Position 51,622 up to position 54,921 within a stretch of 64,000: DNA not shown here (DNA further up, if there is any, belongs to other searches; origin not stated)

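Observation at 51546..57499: Self-contained TIR locus (TM-GNAT protein, free TIR, TIR-Ploop-HD giant, zinc ribbon): candidate undescribed immune or NAD-signalling system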

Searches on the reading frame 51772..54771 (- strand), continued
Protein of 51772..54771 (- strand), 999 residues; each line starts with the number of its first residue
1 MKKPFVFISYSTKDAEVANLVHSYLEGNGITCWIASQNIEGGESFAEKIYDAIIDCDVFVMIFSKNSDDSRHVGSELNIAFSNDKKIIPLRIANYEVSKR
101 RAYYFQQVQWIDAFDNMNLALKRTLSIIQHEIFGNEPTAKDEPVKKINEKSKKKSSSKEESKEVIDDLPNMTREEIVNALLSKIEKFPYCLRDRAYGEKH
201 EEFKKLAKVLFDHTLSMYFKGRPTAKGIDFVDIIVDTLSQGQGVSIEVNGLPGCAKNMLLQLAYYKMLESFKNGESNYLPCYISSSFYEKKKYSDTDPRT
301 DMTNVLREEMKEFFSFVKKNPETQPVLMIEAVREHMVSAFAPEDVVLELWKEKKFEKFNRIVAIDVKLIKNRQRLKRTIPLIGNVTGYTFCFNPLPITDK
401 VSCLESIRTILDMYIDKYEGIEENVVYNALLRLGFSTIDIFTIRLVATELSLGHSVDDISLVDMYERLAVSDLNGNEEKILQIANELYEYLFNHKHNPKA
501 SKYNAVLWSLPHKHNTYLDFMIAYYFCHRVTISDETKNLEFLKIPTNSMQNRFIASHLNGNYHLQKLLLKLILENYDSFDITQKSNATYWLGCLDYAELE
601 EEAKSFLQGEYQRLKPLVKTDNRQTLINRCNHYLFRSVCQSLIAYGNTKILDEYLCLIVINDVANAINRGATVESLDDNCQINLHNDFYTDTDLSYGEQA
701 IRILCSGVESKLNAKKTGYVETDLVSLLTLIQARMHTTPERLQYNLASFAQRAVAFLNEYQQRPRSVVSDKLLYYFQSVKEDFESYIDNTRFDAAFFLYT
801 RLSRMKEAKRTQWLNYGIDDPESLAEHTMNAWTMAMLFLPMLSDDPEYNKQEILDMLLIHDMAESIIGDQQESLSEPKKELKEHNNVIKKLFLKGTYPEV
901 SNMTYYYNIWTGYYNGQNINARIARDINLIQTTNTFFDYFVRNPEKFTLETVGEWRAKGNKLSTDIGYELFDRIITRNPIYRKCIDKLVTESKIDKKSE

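Call 56: fold_search(model_id=the predicted structure, library=pdb)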
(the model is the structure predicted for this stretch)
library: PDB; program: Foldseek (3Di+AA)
matches with E <= 10: 994; with E <= 0.001: 13
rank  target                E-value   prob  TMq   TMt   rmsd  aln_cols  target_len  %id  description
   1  7dfv_B                6.3e-06  1.00  0.17  0.29  21.2       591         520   11  Cryo-EM structure of plant NLR RPP1 tetramer core part (released 2020-12-16)
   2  7crc_B                1.5e-05  1.00  0.16  0.15  20.7       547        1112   11  Cryo-EM structure of plant NLR RPP1 tetramer in complex with ATR1 (released 2020-12-16)
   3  5irl                  2.6e-05  1.00  0.20  0.25  14.8       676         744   10  Crystal structure of rabbit NOD2 SER mutant in an ADP-bound state (released 2016-06-29)
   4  7dfv_A                5.9e-05  1.00  0.17  0.29  20.8       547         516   12  Cryo-EM structure of plant NLR RPP1 tetramer core part (released 2020-12-16)
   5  4dmb_B                1.2e-04  1.00  0.14  0.62   7.4       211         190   18  X-ray structure of human hepatitus C virus NS5A-transactivated protein 2 at the resolution 1.9A, Northeast Structural  (released 2012-04-04)
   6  4l7w                  2.3e-04  1.00  0.14  0.63   7.9       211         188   19  Crystal structure mutant H77A of human HD domain-containing protein 2, Genomics Consortium (NESG) Target HR6723 (released 2013-07-03)
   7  4l1j_A                2.5e-04  1.00  0.14  0.61   7.5       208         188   16  Three dimensional structure of mutant D143A of human HD domain-containing protein 2, Northeast Structural Genomics Con (released 2013-06-19)
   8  4dmb_A                2.6e-04  1.00  0.14  0.61   8.0       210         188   17  X-ray structure of human hepatitus C virus NS5A-transactivated protein 2 at the resolution 1.9A, Northeast Structural  (released 2012-04-04)
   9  4l1j_B                3.0e-04  1.00  0.14  0.60   7.5       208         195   16  Three dimensional structure of mutant D143A of human HD domain-containing protein 2, Northeast Structural Genomics Con (released 2013-06-19)
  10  4l7e_A                3.6e-04  1.00  0.14  0.63   7.8       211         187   17  Three dimensional structure of mutant D78A of human HD domain-containing protein 2, Genomics Consortium (NESG) Target  (released 2013-07-24)
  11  4l7e_B                3.9e-04  1.00  0.14  0.61   7.7       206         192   16  Three dimensional structure of mutant D78A of human HD domain-containing protein 2, Genomics Consortium (NESG) Target  (released 2013-07-24)
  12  8oz6_A                7.7e-04  1.00  0.12  0.27   2.4       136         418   24  cryoEM structure of SPARTA complex ligand-free (released 2023-08-16)
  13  8i87_C                9.7e-04  1.00  0.11  0.26   9.1       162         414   22  Cryo-EM structure of TIR-APAZ/Ago-gRNA-DNA complex (released 2023-07-19)
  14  9ugj_F                1.9e-03  1.00  0.11  0.70   3.9       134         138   23  Structure of SARM1 bound to SIR3-ADPR (released 2026-02-18)
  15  4w8g                  2.0e-03  1.00  0.11  0.82   2.2       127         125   25  Crystal structure of the TIR domain of the Toll-related Receptor TRR-2 from the lower metazoan Hydra magnipapillata (cry (released 2015-09-09)
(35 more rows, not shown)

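Call 69: search_dna_similar(query=window:51772-54264:-, collection=phages, mode=protein, max_evalue=0.001, max_rows=10)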
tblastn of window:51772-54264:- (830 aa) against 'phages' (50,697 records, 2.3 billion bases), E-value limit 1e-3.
Records with a match: 1; places in all: 1; records where one place covers at least 80% of the query: 0.
Best place of each record, by identity: <60% 1.
By first word of the organism name: Bacteriophage 1.
By host as written in the record: - 1.
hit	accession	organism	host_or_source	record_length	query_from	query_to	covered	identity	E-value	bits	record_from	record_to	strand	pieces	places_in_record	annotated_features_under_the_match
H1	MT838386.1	Bacteriophage sp.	human fecal samples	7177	633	700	8%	33.8%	3e-4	50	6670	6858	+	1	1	record has no annotation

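Call 70: search_dna_similar(query=window:51772-54264:-, collection=plasmids, mode=protein, max_evalue=0.001, max_rows=10)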
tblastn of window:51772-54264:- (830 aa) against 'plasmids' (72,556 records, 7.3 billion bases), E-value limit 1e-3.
Records with a match: 3; places in all: 3; records where one place covers at least 80% of the query: 0.
Best place of each record, by identity: <60% 3.
By first word of the organism name: Haladaptatus 1; Halocatena 1; Thermomicrobium 1.
By predicted mobility (MOB-suite, as given by PLSDB): non-mobilizable 3.
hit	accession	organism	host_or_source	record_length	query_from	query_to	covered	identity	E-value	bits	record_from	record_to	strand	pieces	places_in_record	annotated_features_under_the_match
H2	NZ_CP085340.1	Haladaptatus halobius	cell culture,saline soil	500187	636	815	22%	25.7%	3e-4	52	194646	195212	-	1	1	HD family hydrolase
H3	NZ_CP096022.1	Halocatena salina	cell culture,sediment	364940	636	808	21%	25.8%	7e-6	58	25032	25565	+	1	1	HD family hydrolase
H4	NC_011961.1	Thermomicrobium roseum DSM 5159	-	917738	630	776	18%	23.1%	2e-4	53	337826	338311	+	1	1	HD domain-containing protein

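Call 74: search_protein_families(library=pfam, proteins=[L007:6115-9879:+, L017:12906-16700:+, L033:5852-10975:+, L042:2494-6135:+, L042:10432-14472:+, L030:12973-15513:+, L030:18081-21809:+, L019:15040-17868:+], max_evalue=0.00001)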
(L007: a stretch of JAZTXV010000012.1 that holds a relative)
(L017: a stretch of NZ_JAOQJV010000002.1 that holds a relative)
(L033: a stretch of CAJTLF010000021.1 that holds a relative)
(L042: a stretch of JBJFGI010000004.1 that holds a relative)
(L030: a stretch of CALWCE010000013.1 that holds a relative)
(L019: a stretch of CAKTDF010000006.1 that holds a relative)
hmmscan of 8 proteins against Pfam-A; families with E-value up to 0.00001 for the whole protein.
L007:6115-9879:+ (1254 aa): 1 family
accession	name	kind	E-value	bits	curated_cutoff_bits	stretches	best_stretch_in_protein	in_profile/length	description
PF13306.12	LRR_5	-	2.3e-35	121.7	27.7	3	823-940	12-125/127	BspA type Leucine rich repeat region (6 copies)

L017:12906-16700:+ (1264 aa): 11 families
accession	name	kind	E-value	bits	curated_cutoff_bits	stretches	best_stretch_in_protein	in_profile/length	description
PF25174.1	Beta-prop_THOC3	-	1.3e-12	47.8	305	1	1048-1147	109-204/272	THOC3 beta-propeller domain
PF13676.11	TIR_2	-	3.1e-10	41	28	1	201-306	2-93/122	TIR domain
PF13360.13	PQQ_2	-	2.7e-08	34.2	27.6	0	717-792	4-68/233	Outer membrane protein assembly factor BamB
PF25173.1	Beta-prop_WDR3_1st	-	3.9e-08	33.6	154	1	1052-1148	12-105/184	WDR3 first beta-propeller domain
PF08937.16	ThsB_TIR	-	1.5e-07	32.2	21.2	1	201-301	1-92/100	Thoeris protein ThsB, TIR-like domain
PF24817.1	WD40_WDHD1_1st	-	2.3e-07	30.7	109.9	0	901-1148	11-256/291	WDHD1 first WD40 domain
PF25171.1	Beta-prop_WDR36-Utp21_1st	-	1.3e-06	28.4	80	0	555-629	159-233/266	WDR36/Utp21 first beta-propeller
PF25175.1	Beta-prop_WDR5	-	5e-06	26.4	250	0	1027-1148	55-170/296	WDR5 beta-propeller domain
PF24796.1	WDR55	-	6.1e-06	25.9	200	0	1087-1150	68-131/296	WDR55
PF24814.1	WD40_Prp19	-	6.7e-06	25.8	320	0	1083-1148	102-169/281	Prp19 WD40 domain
PF12894.13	ANAPC4_WD40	-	9.5e-06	26.2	22.9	0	558-633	7-82/91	Anaphase-promoting complex subunit 4 WD40 domain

L033:5852-10975:+ (1707 aa): 1 family
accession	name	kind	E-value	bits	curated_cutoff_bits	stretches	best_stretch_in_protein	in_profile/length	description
PF05593.20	RHS_repeat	-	5.1e-08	33.6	22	0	1423-1449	2-27/38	RHS Repeat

L042:2494-6135:+ (1213 aa): 1 family
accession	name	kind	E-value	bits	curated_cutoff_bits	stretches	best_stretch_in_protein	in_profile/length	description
PF00041.27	fn3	-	1.7e-06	28.6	25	0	919-970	30-78/84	Fibronectin type III domain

L042:10432-14472:+ (1346 aa): 1 family
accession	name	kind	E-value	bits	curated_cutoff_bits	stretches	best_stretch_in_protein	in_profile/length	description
PF13271.11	DUF4062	-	8.6e-14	51.9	24.7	1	12-100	2-68/82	Domain of unknown function (DUF4062)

L030:12973-15513:+ (846 aa): 0 families

L030:18081-21809:+ (1242 aa): 2 families
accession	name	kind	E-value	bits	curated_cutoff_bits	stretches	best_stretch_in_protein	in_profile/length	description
PF13809.12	Tubulin_2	-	1.5e-58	199.2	27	1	14-348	1-354/356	Tubulin like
PF00091.31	Tubulin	-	6.1e-06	27.1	33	0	15-64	4-64/190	Tubulin/FtsZ family, GTPase domain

L019:15040-17868:+ (942 aa): 10 families
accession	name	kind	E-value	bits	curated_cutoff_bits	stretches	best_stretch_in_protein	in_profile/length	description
PF17760.6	UvrA_inter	-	1e-39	135.2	23.3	1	132-238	1-107/109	UvrA interaction domain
PF17755.6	UvrA_DNA-bind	-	1e-30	106.7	23.2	1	291-401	3-110/110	UvrA DNA-binding domain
PF00005.33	ABC_tran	-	7.5e-21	75.6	25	0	626-657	1-32/137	ABC transporter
PF02463.25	SMC_N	-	6.5e-12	45.8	40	0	390-562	70-209/220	RecF/RecN/SMC N terminal domain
PF13191.12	AAA_16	-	9.6e-08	33.1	32.6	0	634-675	22-60/167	AAA ATPase domain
PF03193.22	RsgA_GTPase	-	1.4e-06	28.7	30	0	621-659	92-129/174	RsgA GTPase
PF13555.12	AAA_29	-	2.9e-06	27.3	27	0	633-659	19-48/61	P-loop containing region of AAA domain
PF13481.12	AAA_25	-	3.8e-06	27.1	27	0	17-46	24-53/195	AAA domain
PF20703.3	nSTAND1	-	4e-06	27.1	27.1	0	637-662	34-59/379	Novel STAND NTPase 1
PF13304.12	AAA_21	-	6.7e-06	26.8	27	0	830-887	236-293/304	AAA domain, putative AbiEii toxin, Type IV TA system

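Call 91: search_protein_families(library=ncbifam, proteins=[L064:3644-5092:-], max_evalue=0.01)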
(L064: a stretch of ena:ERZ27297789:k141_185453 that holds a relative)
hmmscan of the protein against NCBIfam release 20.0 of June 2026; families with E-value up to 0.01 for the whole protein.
L064:3644-5092:- (482 aa): 0 families
